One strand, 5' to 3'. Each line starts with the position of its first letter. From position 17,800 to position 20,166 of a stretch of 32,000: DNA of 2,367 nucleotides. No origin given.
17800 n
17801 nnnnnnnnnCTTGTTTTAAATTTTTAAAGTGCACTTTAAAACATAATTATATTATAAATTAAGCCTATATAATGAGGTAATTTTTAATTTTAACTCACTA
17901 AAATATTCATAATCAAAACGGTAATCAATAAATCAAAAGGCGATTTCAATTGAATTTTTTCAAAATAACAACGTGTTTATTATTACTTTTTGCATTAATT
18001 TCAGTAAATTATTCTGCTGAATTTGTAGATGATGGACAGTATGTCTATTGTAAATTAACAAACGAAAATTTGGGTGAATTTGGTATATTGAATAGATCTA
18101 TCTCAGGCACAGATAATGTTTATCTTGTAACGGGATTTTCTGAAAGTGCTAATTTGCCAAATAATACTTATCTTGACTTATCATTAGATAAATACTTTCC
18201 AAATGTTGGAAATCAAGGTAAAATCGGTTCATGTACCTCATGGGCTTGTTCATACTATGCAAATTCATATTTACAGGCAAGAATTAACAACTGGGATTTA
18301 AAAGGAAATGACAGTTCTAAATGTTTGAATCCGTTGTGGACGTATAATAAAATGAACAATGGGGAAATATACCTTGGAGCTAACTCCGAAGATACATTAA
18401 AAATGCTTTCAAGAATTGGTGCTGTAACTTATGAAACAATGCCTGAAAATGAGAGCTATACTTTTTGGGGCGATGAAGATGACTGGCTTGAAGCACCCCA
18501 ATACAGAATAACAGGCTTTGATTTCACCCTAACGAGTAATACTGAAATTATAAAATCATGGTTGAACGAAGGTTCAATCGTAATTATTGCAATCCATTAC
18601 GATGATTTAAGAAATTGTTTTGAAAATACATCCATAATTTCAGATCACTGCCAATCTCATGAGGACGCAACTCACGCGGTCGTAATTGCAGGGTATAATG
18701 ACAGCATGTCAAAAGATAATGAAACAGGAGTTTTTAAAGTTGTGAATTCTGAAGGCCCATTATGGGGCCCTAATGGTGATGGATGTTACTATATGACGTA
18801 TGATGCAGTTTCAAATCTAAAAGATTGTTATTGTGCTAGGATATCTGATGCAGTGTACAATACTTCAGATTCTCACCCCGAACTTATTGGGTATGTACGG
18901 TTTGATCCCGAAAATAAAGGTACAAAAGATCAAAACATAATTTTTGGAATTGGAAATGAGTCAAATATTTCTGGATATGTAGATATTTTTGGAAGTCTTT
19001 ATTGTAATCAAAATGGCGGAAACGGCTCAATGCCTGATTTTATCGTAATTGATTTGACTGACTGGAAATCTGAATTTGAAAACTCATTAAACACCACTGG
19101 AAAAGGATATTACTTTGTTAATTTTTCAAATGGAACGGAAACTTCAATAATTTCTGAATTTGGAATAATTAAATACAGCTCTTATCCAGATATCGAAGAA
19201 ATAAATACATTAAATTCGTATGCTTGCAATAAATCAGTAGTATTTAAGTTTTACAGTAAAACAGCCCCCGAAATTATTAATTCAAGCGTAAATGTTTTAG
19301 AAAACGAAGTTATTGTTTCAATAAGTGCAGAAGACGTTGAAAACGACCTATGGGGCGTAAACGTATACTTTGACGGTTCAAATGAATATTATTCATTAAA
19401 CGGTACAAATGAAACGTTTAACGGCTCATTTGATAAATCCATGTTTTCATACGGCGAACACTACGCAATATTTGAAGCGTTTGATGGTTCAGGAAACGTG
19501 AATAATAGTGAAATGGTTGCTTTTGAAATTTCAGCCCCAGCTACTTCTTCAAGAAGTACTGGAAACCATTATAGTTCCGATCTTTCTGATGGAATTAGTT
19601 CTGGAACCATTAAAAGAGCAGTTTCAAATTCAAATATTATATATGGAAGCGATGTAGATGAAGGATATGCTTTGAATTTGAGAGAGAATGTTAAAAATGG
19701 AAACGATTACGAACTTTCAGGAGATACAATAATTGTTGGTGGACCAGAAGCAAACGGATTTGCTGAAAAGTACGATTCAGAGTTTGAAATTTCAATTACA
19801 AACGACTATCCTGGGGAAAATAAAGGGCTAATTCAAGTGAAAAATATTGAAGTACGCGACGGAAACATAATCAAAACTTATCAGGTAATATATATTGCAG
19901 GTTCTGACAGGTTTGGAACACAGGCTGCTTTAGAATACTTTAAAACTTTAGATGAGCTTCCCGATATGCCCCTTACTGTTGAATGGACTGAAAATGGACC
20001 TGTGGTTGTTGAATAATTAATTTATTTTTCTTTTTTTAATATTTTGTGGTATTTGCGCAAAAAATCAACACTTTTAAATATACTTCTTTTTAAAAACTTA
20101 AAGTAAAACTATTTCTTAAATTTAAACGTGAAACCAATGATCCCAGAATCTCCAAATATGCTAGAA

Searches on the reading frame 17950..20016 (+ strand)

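Call 5: search_protein_families(library=pfam, max_evalue=0.1, proteins=[window:17950-20016:+])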
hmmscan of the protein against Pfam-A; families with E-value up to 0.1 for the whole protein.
window:17950-20016:+ (688 aa): 2 families
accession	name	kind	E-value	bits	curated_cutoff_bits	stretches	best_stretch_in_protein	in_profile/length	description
PF05124.17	S_layer_C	-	2.4e-05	24.5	23.9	1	593-662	112-171/177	S-layer like family, outer domain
PF00112.29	Peptidase_C1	-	0.0046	17.5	20.7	1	83-276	14-198/220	Papain family cysteine protease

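Call 54: search_protein_families(library=phrogs, max_evalue=0.01, proteins=[window:17950-20016:+])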
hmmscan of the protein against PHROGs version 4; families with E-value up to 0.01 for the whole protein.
window:17950-20016:+ (688 aa): 0 families
